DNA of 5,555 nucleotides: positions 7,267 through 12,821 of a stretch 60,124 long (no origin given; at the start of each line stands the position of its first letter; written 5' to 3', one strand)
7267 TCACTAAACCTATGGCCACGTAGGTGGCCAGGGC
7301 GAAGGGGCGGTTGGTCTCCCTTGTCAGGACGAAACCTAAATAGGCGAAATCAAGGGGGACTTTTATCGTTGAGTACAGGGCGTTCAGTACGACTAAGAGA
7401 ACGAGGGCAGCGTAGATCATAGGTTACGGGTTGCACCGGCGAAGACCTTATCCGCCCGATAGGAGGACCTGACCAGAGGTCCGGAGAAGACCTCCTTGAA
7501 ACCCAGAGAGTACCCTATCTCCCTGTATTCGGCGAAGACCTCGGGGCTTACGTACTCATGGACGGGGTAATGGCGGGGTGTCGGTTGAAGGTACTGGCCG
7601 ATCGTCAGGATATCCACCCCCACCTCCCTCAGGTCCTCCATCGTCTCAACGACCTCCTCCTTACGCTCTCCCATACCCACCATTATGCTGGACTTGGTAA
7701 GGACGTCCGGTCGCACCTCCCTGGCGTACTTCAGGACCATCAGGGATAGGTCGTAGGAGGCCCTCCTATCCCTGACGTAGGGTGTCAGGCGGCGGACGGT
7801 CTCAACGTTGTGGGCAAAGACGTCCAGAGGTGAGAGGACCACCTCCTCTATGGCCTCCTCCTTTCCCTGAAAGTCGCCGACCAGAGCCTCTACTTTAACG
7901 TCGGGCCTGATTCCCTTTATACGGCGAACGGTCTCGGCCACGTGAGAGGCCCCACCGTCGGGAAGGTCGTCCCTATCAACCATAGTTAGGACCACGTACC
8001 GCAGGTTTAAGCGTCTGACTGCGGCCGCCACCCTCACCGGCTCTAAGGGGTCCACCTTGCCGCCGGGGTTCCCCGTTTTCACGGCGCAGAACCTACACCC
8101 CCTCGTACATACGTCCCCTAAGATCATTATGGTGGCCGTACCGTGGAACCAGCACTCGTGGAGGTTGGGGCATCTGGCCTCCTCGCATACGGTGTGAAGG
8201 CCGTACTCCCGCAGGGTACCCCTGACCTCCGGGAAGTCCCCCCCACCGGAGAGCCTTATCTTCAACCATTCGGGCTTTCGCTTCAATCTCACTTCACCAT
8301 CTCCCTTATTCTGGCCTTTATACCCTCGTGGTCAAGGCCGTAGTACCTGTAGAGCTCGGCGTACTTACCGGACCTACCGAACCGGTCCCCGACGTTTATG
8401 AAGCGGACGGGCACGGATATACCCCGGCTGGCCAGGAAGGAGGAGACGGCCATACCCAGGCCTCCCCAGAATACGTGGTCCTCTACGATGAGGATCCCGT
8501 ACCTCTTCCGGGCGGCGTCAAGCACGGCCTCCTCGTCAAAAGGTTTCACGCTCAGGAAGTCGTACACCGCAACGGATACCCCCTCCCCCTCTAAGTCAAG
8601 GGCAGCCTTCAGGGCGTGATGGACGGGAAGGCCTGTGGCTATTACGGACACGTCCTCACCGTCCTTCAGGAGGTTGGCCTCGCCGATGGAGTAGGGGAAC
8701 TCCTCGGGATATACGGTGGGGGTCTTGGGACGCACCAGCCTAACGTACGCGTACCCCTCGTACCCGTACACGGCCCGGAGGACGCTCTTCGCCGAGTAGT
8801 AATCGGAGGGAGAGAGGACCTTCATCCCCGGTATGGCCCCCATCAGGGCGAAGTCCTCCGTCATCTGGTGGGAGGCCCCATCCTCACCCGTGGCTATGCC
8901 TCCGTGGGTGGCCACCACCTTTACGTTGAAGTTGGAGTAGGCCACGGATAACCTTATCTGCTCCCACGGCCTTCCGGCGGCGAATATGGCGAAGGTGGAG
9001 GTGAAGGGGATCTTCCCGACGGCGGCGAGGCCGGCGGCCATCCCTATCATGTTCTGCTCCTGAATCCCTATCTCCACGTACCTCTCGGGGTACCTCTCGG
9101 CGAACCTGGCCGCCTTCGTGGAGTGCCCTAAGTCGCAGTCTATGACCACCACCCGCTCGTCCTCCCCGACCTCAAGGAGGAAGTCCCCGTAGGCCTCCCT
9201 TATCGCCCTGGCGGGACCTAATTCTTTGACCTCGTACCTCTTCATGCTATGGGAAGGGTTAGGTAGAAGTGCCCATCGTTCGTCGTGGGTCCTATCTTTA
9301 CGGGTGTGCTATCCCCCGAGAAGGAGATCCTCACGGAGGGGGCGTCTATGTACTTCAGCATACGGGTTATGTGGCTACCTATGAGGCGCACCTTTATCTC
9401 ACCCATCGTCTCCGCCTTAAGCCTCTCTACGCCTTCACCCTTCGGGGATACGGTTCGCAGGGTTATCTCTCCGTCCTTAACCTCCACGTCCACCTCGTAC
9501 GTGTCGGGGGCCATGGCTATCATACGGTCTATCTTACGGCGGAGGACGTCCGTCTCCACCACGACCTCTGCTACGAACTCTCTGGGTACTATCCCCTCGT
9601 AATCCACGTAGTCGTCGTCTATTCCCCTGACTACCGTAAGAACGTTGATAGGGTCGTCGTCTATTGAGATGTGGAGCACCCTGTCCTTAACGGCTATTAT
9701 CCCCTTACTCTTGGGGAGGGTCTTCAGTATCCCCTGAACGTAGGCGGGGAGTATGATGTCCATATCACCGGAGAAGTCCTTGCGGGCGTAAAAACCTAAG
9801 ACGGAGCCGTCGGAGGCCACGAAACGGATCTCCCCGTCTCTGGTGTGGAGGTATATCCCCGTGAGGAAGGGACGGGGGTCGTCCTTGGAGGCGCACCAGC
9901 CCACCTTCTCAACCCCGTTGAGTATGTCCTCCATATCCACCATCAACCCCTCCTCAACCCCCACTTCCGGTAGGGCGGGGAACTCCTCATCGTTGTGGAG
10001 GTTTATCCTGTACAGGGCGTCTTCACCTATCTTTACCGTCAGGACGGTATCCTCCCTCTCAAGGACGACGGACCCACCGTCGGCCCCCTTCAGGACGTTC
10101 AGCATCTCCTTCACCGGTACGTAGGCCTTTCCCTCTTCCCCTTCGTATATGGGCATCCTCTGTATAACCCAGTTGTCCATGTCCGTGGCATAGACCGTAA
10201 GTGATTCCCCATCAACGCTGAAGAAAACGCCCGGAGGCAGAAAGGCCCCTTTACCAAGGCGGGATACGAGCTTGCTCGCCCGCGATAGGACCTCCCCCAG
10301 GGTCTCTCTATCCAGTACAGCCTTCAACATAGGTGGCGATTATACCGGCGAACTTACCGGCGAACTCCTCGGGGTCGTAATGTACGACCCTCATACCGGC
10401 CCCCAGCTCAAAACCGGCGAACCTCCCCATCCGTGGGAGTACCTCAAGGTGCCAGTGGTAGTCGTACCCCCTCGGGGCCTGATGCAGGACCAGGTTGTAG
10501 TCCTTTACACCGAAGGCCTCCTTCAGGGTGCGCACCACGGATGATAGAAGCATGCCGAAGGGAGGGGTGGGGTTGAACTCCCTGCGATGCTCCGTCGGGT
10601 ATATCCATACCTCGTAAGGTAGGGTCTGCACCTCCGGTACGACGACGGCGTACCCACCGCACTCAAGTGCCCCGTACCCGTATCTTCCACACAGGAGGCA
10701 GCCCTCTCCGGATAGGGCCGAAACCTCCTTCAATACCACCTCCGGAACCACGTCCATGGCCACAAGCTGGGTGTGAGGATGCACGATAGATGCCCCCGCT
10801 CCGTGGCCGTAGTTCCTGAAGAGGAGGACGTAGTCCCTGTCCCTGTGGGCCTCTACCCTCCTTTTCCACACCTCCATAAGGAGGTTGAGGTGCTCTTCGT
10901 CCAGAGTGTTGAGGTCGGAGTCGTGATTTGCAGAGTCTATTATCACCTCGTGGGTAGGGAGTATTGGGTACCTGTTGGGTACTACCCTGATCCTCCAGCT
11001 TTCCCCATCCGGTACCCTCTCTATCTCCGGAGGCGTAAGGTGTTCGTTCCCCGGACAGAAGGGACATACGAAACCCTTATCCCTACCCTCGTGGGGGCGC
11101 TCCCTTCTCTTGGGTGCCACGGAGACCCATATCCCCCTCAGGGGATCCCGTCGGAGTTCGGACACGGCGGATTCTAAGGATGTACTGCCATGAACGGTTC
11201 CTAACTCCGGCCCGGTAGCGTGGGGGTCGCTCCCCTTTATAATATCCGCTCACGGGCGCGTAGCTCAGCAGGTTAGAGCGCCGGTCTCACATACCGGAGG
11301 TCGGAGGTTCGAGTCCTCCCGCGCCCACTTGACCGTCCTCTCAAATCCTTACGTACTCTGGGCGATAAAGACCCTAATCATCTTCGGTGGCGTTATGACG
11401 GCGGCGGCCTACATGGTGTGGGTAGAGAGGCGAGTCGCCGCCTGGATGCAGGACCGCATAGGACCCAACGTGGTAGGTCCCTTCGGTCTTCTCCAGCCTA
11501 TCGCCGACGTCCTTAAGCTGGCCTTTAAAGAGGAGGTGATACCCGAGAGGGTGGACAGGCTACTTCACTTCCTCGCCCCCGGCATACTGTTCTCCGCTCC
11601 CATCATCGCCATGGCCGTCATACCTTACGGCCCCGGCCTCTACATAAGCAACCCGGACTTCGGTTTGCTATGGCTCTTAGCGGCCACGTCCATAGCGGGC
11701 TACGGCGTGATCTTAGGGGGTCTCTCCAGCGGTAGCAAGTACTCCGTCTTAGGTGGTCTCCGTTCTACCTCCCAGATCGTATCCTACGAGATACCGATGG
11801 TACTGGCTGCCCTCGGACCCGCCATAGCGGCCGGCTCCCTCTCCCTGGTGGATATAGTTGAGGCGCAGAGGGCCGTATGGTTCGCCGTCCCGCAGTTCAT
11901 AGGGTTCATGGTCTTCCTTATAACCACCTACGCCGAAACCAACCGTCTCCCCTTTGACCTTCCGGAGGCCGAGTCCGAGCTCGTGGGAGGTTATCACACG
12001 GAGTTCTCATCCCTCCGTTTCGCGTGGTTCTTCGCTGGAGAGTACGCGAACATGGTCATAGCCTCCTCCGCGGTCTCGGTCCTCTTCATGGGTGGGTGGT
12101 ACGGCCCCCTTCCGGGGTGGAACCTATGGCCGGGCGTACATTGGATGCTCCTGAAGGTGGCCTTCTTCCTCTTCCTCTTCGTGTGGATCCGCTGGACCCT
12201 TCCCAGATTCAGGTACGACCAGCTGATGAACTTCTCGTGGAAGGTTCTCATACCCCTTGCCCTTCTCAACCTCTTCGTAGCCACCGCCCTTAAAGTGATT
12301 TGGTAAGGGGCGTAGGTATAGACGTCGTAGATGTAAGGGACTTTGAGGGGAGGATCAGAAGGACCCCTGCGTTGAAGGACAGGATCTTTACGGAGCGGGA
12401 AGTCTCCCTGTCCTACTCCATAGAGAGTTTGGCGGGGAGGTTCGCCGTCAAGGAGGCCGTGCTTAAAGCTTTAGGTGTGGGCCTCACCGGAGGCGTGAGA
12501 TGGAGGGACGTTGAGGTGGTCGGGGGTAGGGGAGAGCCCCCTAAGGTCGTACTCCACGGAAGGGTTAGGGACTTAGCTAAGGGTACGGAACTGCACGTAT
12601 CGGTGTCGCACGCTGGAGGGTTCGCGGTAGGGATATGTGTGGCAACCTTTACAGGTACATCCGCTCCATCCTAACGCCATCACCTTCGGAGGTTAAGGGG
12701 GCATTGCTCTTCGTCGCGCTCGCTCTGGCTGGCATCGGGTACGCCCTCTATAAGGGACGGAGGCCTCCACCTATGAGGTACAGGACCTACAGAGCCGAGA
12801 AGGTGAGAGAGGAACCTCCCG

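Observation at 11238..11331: tRNA-Val abuts the nuoH start codon (1-nt gap): tRNA 3' processing would generate a leaderless nuoH-acpS-comEA mRNA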

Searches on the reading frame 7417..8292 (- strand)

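Call 13: search_protein_families(library=pfam, proteins=[window:7417-8292:-])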
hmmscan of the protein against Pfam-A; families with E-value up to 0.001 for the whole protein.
window:7417-8292:- (291 aa): 2 families
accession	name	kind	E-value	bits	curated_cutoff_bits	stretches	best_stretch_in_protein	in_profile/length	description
PF04055.27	Radical_SAM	-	5.4e-20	72.7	29.5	1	56-221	1-166/166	Radical SAM superfamily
PF16881.10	LIAS_N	-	8.5e-09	36.2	27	1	4-41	59-96/96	N-terminal domain of lipoyl synthase of Radical_SAM family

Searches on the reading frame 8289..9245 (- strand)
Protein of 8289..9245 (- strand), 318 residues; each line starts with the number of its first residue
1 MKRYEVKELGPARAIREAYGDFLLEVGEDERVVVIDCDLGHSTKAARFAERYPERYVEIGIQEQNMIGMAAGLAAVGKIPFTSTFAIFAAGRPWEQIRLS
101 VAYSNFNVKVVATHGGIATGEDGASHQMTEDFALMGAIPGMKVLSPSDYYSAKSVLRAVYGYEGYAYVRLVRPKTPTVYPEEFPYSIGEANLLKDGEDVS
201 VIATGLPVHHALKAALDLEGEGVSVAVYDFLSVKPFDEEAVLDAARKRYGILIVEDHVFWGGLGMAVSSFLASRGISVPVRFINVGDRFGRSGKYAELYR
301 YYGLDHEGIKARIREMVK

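Call 13: search_protein_families(library=pfam, proteins=[window:8289-9245:-])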
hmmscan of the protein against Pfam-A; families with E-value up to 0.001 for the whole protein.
window:8289-9245:- (318 aa): 3 families
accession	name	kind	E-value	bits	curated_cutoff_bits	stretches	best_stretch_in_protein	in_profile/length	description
PF02779.29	Transket_pyr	-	1.7e-39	135.7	27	1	14-175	4-172/174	Transketolase, pyrimidine binding domain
PF02780.25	Transketolase_C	-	2.2e-28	99.1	25.9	1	188-309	1-124/124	Transketolase, C-terminal domain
PF22613.1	Transketolase_C_1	-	1.3e-07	32.3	27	1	195-305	10-113/113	Transketolase-like TK C-terminal domain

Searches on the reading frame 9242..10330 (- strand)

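Call 13: search_protein_families(library=pfam, proteins=[window:9242-10330:-])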
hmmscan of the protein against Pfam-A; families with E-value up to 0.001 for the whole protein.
window:9242-10330:- (362 aa): 3 families
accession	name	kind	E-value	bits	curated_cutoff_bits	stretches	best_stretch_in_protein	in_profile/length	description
PF00712.24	DNA_pol3_beta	-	8.4e-11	42.5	24.4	1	6-121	5-120/120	DNA polymerase III beta subunit, N-terminal domain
PF02768.20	DNA_pol3_beta_3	-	4.1e-09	36.7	27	1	247-361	3-120/121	DNA polymerase III beta subunit, C-terminal domain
PF02767.21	DNA_pol3_beta_2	-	9.4e-09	36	27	1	134-196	5-70/116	DNA polymerase III beta subunit, central domain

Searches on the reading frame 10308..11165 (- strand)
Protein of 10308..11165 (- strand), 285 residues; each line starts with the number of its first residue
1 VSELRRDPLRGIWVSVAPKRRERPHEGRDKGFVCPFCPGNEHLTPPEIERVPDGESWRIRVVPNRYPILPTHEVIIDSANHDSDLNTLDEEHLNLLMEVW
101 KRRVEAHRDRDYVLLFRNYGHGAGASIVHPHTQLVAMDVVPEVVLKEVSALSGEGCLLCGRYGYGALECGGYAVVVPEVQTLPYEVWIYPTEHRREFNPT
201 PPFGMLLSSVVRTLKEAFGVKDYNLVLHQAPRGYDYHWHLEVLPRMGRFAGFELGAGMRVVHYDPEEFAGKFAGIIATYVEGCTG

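Call 13: search_protein_families(library=pfam, proteins=[window:10308-11165:-])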
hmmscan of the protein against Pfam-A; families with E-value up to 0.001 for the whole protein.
window:10308-11165:- (285 aa): 3 families
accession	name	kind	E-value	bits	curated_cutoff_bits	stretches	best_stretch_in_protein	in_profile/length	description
PF16285.10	DUF4931_N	-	5.5e-11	43.1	24.1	1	22-138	8-122/124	Domain of unknown function (DUF4931) N-terminal domain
PF01087.27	GalP_UDP_transf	-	7.6e-09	36.7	22.1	1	72-141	112-184/184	Galactose-1-phosphate uridyl transferase, N-terminal domain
PF16268.10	DUF4921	-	1.9e-07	30.8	28.5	1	93-151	204-262/425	Domain of unknown function (DUF4921)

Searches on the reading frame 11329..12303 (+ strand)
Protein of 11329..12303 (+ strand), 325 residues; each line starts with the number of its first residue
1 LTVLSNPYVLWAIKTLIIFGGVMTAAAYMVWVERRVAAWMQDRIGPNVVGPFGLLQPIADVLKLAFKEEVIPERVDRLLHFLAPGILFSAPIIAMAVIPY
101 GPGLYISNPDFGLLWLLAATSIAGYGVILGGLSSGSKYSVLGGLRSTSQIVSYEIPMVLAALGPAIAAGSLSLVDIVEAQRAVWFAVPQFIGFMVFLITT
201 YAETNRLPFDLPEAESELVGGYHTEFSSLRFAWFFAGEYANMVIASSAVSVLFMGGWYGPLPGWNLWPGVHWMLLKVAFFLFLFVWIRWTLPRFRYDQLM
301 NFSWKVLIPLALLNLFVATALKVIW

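Call 7: find_homologous_proteins(query=window:11329-12303:+)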
Query window:11329-12303:+ (325 aa): 8000 proteins with E <= 0.001 among 8000 candidates; the best 120 are listed.
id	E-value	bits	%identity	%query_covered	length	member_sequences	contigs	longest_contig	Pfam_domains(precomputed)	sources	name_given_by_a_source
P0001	2.3e-197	673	93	99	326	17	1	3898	PF00146.27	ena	-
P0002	2.2e-185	634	85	100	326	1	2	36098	PF00146.27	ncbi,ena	-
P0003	9.4e-155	533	72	99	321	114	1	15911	PF00146.27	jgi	jgi:NADH-quinone oxidoreductase subunit H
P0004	6.3e-145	501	73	91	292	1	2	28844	PF00146.27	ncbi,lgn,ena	-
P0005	2.2e-143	496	73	91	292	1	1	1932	PF00146.27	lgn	-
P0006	1.7e-142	493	73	91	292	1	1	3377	PF00146.27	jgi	-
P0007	7.3e-133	461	72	87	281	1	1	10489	PF00146.27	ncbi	ncbi:MAG: complex I subunit 1 family protein, partial [candidate division WOR-3 bacterium]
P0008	4.9e-118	412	58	96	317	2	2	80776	PF00146.27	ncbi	-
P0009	1.1e-115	405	59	93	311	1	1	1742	PF00146.27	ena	-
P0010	2.2e-115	404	58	93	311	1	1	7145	PF00146.27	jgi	jgi:NADH-quinone oxidoreductase subunit H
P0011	3.2e-115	403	58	93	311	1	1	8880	PF00146.27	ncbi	-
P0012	3.3e-115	403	58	93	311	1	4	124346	PF00146.27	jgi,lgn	jgi:NADH-quinone oxidoreductase subunit H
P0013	3.8e-115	403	58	98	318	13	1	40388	PF00146.27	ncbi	-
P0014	3.9e-115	403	59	93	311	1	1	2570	PF00146.27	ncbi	-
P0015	4.1e-115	403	58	93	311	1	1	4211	PF00146.27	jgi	jgi:NADH-quinone oxidoreductase subunit H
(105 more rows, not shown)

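Call 8: find_related_loci(query=window:11329-12303:+, collection=genome_contigs, flank=4000)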
Query window:11329-12303:+ (325 aa) in genome_contigs; peptide patterns used: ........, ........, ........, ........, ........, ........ (x = any residue, [..] = any of these).
316 stretches matched a pattern; 257 encode a relative of the query (tblastn E <= 1e-3); the best 80 are kept; 80 distinct loci.
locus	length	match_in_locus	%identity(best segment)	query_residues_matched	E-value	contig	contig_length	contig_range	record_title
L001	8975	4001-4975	93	1-325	0e+0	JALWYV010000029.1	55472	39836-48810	MAG: candidate division WOR-3 bacterium isolate T2_metabat1_scaf2bin.036 T2_NODE_314_length_55472_cov_9.319668, whole ge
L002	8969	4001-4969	93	3-325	0e+0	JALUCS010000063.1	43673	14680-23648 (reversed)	MAG: candidate division WOR-3 bacterium isolate S143_maxbin2_scaf2bin.169 S143_NODE_239_length_43673_cov_37.859689, whol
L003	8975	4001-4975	93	1-325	0e+0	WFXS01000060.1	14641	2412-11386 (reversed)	MAG: candidate division WOR-3 bacterium isolate S141_60_esom k151_231009, whole genome shotgun sequence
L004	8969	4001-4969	91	3-325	0e+0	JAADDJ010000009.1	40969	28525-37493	MAG: Thermotogota bacterium isolate L_MaxBin.116 contig-127_540, whole genome shotgun sequence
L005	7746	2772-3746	90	1-325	0e+0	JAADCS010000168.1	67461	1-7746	MAG: Thermotogota bacterium isolate L_MaxBin.031 contig-127_155, whole genome shotgun sequence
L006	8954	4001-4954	74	3-325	4e-156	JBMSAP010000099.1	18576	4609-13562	MAG: Candidatus Caldipriscus sp. isolate Caldipriscus-CON-C-r02 Caldipriscus-CON-C-r02_k141_636594, whole genome shotgun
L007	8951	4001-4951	74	4-325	2e-154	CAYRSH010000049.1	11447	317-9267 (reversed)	MAG TPA_asm: uncultured bacterium isolate binchicken_co71_159 genome assembly, contig: NODE_2517_length_11447_cov_33.443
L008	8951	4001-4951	73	4-325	3e-154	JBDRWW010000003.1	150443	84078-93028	MAG: candidate division WOR-3 bacterium isolate ZZQ_201803_bins_59 ZZQ_201803_bins_59_scaffold_3, whole genome shotgun s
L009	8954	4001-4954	73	3-325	1e-154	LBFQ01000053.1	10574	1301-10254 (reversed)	MAG: Candidatus Caldipriscus sp. T1.2 2547288313_T1.2_scf1119030634098.53, whole genome shotgun sequence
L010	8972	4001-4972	85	2-325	0e+0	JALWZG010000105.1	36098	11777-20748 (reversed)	MAG: candidate division WOR-3 bacterium isolate T2_metabat1_scaf2bin.081 T2_NODE_772_length_36098_cov_3.554975, whole ge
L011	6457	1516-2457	59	6-325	1e-122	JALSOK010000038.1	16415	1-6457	MAG: candidate division WOR-3 bacterium isolate 356-284_metabat1_scaf2bin.111 356-284_scaffold_1665_c1, whole genome sho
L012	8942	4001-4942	58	6-325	9e-121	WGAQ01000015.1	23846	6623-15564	MAG: candidate division WOR-3 bacterium isolate S143_66 k151_129716, whole genome shotgun sequence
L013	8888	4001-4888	58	22-322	1e-118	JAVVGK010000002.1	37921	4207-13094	MAG: Candidatus Hydrothermia bacterium isolate PSS.bin.3 NODE_100_length_37921_cov_86.389320, whole genome shotgun seque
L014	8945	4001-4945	56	3-322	1e-118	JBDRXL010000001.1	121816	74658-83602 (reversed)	MAG: candidate division WOR-3 bacterium isolate JZ-1_201907_bins_3 JZ-1_201907_bins_3_scaffold_1, whole genome shotgun s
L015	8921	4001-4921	55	13-324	6e-113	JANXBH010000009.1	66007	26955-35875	MAG: candidate division WOR-3 bacterium isolate SKYB27 NODE_9_length_66007_cov_88.669407, whole genome shotgun sequence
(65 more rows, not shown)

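Call 13: search_protein_families(library=pfam, proteins=[window:11329-12303:+])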
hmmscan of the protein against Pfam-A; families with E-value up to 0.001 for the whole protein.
window:11329-12303:+ (325 aa): 1 family
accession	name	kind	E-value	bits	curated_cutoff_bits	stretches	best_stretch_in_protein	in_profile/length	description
PF00146.26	NADHdh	-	2.8e-119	398.3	27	1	14-318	2-297/298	NADH dehydrogenase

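Call 21: find_encoding_contigs(protein=P0003, flank=3000, max_places=4)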
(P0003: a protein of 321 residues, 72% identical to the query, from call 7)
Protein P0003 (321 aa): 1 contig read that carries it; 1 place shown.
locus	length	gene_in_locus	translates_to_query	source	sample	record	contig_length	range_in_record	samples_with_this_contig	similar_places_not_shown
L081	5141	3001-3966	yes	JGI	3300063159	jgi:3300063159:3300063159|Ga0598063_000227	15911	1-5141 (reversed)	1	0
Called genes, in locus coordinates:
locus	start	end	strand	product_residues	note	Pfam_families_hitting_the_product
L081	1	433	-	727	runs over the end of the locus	PF13620:CarboxypepD_reg, PF13715:CarbopepD_reg_2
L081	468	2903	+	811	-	-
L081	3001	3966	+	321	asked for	PF00146:NADHdh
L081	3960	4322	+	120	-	PF01648:ACPS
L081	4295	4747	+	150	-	PF14520:HHH_5 (faint), PF06514:PsbU (faint), PF12836:HHH_3, PF00633:HHH (weak), PF12826:HHH_2 (faint), PF14716:HHH_8 (faint)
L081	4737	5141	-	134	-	?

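Call 61: search_solved_structures(query=window:11329-12303:+, show_alignments=1, max_evalue=1e-30)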
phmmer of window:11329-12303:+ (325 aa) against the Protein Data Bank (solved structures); distinct sequences matched with E-value up to 1e-30: 31.
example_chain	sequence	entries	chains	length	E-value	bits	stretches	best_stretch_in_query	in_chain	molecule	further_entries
7aqq_H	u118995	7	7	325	2.2e-84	286.9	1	20-316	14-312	NADH-ubiquinone oxidoreductase chain 1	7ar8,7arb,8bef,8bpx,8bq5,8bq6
7ar7_H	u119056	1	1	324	2.3e-84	286.8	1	20-316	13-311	NADH-ubiquinone oxidoreductase chain 1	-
7a23_H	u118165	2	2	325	5.5e-84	285.5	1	20-316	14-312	Nad1m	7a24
4he8_H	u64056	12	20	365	4.1e-83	282.6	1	6-323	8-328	NADH-quinone oxidoreductase subunit 8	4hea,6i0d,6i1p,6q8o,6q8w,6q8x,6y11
8e73_1M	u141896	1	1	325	7.5e-82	278.5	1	20-318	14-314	Nad1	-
6x89_1M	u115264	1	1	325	1.1e-80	274.7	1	20-318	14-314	NU1M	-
7nyh_H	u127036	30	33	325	8.7e-80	271.7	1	10-325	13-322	NADH-quinone oxidoreductase subunit H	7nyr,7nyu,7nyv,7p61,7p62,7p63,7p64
8e9g_H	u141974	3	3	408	9.1e-76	258.5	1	6-319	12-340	NADH-quinone oxidoreductase subunit H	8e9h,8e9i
6hum_A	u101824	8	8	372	3e-74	253.5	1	16-323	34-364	NAD(P)H-quinone oxidoreductase subunit 1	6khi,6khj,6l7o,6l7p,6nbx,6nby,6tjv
6nbq_A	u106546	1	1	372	3.3e-74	253.4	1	11-323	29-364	NdhA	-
7eu3_A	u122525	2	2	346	8e-72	245.5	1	14-323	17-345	NAD(P)H-quinone oxidoreductase subunit 1, chloroplastic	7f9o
7wff_A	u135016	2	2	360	3.2e-71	243.6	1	16-322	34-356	NAD(P)H-quinone oxidoreductase subunit 1, chloroplastic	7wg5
9grx_A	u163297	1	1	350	9.4e-71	242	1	10-321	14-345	NAD(P)H-quinone oxidoreductase subunit 1, chloroplastic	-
8qby_H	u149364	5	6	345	7.9e-70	239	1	13-313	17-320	NADH-quinone oxidoreductase subunit H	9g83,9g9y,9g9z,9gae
7zm7_1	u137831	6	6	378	1.7e-68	234.6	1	16-258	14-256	NADH-ubiquinone oxidoreductase chain 1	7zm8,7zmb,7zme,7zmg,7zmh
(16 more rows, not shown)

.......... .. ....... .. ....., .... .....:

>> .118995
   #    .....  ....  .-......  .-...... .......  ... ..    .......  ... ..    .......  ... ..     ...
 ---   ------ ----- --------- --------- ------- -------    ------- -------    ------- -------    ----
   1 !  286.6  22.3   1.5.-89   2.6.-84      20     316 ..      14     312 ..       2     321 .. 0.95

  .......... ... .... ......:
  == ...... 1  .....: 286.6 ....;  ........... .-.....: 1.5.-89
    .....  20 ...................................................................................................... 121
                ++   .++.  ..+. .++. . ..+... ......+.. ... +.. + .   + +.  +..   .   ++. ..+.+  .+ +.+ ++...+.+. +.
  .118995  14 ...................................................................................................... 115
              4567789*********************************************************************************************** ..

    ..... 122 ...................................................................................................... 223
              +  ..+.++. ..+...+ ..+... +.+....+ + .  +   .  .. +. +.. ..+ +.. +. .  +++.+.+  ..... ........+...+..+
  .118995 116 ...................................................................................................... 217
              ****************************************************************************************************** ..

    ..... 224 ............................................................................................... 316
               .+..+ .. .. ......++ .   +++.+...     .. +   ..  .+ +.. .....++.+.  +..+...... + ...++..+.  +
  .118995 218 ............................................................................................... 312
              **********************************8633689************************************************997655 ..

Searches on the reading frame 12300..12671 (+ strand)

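Call 13: search_protein_families(library=pfam, proteins=[window:12300-12671:+])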
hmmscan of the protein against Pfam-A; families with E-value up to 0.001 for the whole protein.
window:12300-12671:+ (124 aa): 1 family
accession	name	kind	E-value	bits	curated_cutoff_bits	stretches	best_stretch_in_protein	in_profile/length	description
PF01648.25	ACPS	-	1.4e-14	54.5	25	1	4-113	1-111/111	4'-phosphopantetheinyl transferase superfamily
